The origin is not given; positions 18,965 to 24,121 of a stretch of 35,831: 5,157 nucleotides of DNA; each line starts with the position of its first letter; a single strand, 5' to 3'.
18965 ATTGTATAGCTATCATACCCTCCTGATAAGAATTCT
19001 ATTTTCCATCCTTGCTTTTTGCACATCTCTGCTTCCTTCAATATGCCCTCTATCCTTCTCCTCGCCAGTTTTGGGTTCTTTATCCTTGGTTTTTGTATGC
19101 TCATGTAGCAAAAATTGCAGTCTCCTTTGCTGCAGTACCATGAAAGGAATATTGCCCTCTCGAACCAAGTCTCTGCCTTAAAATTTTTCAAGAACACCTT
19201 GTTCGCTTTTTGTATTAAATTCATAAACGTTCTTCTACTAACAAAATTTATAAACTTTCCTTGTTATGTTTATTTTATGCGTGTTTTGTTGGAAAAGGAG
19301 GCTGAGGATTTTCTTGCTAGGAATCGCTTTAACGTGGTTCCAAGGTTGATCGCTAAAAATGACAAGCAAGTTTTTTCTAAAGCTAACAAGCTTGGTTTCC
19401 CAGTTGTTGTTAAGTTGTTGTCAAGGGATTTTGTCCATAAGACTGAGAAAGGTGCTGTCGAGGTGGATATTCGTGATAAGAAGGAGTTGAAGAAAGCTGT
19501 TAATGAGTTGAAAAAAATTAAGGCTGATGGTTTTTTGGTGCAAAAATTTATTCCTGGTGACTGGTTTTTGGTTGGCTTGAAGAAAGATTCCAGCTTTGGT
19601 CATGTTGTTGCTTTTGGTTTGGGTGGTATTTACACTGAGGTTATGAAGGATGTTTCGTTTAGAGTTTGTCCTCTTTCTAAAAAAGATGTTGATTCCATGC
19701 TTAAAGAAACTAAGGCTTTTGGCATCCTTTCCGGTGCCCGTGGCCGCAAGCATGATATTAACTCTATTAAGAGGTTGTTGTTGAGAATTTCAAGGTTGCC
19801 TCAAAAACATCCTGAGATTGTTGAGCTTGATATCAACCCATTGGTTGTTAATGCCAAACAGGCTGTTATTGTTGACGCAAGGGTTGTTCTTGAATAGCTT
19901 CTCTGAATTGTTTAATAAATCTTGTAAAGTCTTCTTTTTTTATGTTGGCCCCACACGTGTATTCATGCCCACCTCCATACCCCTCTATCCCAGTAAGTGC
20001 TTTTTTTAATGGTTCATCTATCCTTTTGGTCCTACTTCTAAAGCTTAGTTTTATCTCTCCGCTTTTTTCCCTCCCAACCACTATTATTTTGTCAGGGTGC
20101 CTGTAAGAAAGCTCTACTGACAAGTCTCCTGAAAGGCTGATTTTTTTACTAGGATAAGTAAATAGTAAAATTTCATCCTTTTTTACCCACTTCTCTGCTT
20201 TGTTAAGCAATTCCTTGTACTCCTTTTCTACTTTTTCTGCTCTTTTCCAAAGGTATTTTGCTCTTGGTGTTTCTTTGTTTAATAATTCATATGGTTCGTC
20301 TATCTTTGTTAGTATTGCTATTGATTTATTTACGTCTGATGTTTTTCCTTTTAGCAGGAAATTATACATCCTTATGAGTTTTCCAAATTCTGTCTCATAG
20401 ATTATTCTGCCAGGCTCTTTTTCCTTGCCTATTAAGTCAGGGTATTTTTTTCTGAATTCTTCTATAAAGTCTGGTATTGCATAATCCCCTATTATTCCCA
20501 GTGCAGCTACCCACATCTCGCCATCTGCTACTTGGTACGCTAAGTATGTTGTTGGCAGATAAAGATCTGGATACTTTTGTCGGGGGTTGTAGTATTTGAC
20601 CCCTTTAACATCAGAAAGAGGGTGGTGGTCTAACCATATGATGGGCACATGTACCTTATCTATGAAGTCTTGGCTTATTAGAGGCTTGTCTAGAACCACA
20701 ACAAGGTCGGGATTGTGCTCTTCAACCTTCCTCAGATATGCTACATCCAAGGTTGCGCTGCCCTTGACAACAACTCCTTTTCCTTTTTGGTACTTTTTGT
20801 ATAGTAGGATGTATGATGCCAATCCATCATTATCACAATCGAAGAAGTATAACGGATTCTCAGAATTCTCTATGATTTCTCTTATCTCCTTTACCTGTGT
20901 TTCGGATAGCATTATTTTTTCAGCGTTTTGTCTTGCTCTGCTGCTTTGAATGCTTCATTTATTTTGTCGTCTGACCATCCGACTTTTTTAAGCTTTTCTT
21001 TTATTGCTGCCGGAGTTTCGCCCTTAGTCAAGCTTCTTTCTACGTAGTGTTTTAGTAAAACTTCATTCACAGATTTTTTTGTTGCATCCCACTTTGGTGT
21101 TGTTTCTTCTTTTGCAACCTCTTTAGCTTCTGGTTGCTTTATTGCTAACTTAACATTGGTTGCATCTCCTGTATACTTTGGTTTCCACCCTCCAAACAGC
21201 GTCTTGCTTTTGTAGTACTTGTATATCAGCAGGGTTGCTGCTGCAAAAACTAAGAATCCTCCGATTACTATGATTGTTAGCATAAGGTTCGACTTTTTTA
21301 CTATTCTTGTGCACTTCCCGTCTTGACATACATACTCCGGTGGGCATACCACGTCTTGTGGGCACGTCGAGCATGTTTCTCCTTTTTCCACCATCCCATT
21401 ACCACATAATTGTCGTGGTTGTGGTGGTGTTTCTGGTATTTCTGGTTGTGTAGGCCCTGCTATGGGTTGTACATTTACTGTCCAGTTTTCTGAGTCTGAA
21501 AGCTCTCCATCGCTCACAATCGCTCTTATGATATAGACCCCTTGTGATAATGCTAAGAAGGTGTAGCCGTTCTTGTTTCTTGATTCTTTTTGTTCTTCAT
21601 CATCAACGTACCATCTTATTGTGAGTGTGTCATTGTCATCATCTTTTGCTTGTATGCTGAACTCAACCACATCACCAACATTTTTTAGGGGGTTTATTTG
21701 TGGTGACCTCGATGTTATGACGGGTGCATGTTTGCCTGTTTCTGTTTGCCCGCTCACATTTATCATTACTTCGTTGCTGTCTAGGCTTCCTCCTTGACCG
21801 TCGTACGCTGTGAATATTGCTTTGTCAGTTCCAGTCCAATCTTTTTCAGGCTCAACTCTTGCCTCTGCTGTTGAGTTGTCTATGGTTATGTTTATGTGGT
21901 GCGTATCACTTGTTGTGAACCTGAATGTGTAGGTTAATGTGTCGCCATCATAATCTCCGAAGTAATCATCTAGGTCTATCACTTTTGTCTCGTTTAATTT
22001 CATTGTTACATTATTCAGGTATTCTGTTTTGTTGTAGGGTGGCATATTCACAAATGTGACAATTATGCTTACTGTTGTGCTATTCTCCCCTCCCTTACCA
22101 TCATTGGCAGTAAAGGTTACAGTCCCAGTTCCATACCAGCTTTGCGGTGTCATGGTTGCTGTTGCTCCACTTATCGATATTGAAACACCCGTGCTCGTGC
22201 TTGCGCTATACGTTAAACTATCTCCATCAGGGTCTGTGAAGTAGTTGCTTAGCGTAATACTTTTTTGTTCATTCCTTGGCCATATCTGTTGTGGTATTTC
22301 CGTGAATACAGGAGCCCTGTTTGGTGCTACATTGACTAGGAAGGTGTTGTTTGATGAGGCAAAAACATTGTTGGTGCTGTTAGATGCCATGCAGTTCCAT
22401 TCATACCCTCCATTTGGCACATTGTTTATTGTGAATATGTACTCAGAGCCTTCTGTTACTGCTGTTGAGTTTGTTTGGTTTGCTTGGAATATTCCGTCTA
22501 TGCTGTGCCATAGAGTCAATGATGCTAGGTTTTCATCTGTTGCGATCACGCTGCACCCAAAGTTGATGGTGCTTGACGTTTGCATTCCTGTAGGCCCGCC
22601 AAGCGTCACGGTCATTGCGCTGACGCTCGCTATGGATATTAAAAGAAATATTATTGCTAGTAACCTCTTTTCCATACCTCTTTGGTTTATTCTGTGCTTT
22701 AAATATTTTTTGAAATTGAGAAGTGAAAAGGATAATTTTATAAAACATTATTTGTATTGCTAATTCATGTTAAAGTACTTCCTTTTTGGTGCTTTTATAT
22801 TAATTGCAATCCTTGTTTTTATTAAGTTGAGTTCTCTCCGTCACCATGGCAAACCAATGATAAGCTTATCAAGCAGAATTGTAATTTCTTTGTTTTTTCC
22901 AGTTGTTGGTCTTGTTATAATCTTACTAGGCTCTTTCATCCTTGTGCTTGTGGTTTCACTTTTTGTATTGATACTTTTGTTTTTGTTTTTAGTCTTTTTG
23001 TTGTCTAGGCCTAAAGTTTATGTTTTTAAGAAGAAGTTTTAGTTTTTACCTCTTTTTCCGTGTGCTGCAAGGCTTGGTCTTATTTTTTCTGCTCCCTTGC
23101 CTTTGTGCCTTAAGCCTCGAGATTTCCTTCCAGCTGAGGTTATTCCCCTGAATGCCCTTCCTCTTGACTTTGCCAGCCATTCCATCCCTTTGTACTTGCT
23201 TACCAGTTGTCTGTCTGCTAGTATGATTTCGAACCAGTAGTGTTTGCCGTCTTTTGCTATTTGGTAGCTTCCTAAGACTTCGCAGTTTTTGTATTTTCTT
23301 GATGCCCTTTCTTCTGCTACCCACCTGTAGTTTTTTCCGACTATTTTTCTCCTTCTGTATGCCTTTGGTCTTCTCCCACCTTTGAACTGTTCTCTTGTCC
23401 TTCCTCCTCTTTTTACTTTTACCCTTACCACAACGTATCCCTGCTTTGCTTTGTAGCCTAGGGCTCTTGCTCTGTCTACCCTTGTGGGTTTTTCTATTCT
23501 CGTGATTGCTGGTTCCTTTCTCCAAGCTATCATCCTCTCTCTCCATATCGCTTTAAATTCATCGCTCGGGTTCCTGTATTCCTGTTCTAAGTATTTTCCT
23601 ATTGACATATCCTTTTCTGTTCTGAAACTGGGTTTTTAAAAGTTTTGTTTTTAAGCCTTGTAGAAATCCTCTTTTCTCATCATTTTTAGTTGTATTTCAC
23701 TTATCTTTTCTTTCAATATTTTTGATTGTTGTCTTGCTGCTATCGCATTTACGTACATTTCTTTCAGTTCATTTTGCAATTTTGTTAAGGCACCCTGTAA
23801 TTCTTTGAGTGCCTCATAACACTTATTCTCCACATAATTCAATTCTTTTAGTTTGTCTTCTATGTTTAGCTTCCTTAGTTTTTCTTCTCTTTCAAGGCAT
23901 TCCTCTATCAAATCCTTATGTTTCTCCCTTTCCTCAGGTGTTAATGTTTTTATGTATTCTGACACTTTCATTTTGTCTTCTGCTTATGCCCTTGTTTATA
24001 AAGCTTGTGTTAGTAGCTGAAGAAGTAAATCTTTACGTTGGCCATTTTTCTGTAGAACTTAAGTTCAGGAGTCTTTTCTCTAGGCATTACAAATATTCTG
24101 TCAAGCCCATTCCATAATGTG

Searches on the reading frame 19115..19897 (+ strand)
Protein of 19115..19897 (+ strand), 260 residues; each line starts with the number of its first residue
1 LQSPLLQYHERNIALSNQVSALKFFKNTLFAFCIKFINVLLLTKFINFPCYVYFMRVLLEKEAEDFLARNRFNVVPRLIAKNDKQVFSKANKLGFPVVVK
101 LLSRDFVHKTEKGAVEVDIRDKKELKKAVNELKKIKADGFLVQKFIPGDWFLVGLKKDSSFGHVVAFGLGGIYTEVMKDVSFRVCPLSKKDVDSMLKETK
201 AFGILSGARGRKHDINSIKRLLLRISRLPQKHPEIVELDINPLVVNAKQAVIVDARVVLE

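Call 14: search_protein_families(library=pfam, proteins=[window:19115-19897:+], max_evalue=0.001)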
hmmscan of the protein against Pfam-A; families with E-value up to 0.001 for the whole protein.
window:19115-19897:+ (260 aa): 1 family
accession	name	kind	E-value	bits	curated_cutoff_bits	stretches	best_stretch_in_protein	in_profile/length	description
PF13549.11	ATP-grasp_5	-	1.8e-59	201.2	27.6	1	56-259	8-221/221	ATP-grasp domain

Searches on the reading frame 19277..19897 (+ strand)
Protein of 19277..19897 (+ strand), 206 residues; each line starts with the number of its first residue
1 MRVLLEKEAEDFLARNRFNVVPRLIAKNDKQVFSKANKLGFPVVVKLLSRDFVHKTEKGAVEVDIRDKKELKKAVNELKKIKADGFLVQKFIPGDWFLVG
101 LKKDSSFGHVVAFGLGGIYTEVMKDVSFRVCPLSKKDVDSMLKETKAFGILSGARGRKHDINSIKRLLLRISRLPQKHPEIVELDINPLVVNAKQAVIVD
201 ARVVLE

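Call 64: search_protein_families(library=ncbifam, proteins=[window:19277-19897:+], max_evalue=0.001)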
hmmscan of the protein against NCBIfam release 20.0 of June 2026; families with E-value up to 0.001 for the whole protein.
window:19277-19897:+ (206 aa): 4 families
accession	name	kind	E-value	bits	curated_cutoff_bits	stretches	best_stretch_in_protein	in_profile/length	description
NF045494.1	AcCoALig_Archglob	equivalog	1.3e-44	152.6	1200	1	2-205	1-205/665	acetate--CoA ligase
NF045493.1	HydDutCoALig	equivalog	1.2e-40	139.9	1300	1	3-205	484-698/698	4-hydroxybutyrate--CoA ligase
NF045492.1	HydPropCoALig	equivalog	1.6e-39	135.8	1300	1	2-205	17-229/700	3-hydroxypropionate--CoA ligase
TIGR02068.2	cya_phycin_syn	equivalog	8.7e-05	20.7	850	1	9-96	217-298/862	cyanophycin synthetase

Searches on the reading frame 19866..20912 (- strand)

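Call 14: search_protein_families(library=pfam, proteins=[window:19866-20912:-], max_evalue=0.001)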
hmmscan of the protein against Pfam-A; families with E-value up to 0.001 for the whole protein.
window:19866-20912:- (348 aa): 1 family
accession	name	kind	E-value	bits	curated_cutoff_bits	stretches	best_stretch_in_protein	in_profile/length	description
PF02272.25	DHHA1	-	2e-09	38.3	25.9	1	271-342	28-102/102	DHHA1 domain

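Call 64: search_protein_families(library=ncbifam, proteins=[window:19866-20912:-], max_evalue=0.001)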
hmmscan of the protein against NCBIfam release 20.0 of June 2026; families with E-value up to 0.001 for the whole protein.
window:19866-20912:- (348 aa): 3 families
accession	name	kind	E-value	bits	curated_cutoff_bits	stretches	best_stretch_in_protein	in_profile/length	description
NF053576.1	RecJ_archaeal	equivalog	1e-15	57.5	360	1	222-343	314-452/452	RecJ family nuclease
TIGR00644.1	recJ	equivalog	8.5e-10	37.5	396.9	1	6-102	43-150/546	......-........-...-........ exonuclease RecJ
NF040701.1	RecJ_Meth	equivalog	1.6e-06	27.2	550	1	282-339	385-448/449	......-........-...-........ exonuclease RecJ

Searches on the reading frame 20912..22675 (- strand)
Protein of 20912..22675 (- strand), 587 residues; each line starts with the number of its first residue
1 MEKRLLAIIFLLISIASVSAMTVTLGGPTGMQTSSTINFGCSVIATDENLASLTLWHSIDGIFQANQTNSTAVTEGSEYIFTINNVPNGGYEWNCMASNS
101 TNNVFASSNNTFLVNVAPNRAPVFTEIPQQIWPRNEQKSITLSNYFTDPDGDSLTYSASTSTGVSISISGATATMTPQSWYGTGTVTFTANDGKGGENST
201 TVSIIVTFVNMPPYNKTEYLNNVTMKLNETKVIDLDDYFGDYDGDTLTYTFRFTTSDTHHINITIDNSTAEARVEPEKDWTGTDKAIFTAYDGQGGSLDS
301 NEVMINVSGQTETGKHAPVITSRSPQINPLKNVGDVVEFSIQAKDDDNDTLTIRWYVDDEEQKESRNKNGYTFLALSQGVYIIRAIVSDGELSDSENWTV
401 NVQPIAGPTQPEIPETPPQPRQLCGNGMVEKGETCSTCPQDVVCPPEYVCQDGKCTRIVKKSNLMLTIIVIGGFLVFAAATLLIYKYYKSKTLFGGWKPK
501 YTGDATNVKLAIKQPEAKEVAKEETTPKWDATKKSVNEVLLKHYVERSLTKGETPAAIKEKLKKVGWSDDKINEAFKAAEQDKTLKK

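Call 14: search_protein_families(library=pfam, proteins=[window:20912-22675:-], max_evalue=0.001)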
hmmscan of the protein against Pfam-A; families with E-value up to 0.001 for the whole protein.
window:20912-22675:- (587 aa): 3 families
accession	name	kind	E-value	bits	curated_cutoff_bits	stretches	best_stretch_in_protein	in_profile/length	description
PF17963.7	Big_9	-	2.8e-16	60.6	23.6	2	119-204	1-88/89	Bacterial Ig domain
PF17892.7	Cadherin_5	-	1.5e-10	41.2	26.5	1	119-207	2-98/98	Cadherin-like domain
PF18911.6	PKD_4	-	0.00066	20.1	27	1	331-395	14-76/85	PKD domain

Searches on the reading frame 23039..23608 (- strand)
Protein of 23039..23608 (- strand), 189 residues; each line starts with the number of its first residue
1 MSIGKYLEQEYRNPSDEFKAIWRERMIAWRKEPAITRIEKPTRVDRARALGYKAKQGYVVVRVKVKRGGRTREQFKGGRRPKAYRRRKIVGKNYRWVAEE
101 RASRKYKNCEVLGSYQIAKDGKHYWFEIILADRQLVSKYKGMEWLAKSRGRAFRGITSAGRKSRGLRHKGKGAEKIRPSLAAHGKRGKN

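Call 14: search_protein_families(library=pfam, proteins=[window:23039-23608:-], max_evalue=0.001)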
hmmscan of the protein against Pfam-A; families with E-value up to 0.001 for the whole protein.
window:23039-23608:- (189 aa): 1 family
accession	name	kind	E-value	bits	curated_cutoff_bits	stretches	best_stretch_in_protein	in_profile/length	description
PF00827.22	Ribosomal_L15e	-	1.7e-57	194.6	27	1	4-182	3-190/191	Ribosomal L15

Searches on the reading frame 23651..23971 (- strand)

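Call 14: search_protein_families(library=pfam, proteins=[window:23651-23971:-], max_evalue=0.001)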
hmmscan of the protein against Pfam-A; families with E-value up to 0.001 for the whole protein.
window:23651-23971:- (106 aa): 1 family
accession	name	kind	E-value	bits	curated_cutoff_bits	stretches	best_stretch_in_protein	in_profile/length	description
PF01142.23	TruD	-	0.00015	21.2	27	1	3-103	193-295/412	tRNA pseudouridine synthase D (TruD)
